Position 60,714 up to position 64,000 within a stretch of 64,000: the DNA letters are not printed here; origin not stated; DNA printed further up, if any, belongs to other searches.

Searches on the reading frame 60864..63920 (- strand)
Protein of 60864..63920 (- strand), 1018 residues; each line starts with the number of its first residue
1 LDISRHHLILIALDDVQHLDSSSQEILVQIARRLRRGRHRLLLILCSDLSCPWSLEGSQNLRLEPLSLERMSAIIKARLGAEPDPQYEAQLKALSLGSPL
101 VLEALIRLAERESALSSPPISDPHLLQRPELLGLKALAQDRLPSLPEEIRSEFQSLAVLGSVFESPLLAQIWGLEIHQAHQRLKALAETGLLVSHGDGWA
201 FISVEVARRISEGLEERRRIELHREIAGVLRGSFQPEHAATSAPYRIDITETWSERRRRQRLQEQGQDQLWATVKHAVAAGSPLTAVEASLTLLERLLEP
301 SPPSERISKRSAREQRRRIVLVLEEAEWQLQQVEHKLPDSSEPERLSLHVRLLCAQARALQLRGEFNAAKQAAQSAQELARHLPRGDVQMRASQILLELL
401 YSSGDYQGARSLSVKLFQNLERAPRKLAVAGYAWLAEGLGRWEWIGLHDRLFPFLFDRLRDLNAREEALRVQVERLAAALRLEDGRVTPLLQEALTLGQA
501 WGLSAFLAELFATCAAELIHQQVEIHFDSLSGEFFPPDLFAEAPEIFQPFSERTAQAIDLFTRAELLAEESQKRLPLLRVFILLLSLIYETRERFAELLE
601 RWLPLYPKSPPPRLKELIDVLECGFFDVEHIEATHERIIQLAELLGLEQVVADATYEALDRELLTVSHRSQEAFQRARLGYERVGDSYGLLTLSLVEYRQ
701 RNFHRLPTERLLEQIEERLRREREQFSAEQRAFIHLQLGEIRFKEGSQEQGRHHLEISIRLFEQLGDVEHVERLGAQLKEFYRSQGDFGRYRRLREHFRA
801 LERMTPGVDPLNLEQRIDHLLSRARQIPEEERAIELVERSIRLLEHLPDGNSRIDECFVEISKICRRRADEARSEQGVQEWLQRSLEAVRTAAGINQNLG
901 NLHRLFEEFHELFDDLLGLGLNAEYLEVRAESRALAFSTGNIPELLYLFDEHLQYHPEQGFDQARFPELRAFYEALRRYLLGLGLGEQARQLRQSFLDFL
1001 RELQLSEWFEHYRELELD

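Call 67: search_protein_families(library=pfam, proteins=[window:60864-63920:-], max_evalue=1)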
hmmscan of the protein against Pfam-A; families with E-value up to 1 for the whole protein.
window:60864-63920:- (1018 aa): 2 families
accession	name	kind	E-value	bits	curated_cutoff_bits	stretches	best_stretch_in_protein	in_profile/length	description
PF13191.12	AAA_16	-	0.048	14.6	32.6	1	5-43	129-166/167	AAA ATPase domain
PF01740.26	STAS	-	0.058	13.6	22.6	1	7-43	41-77/106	STAS domain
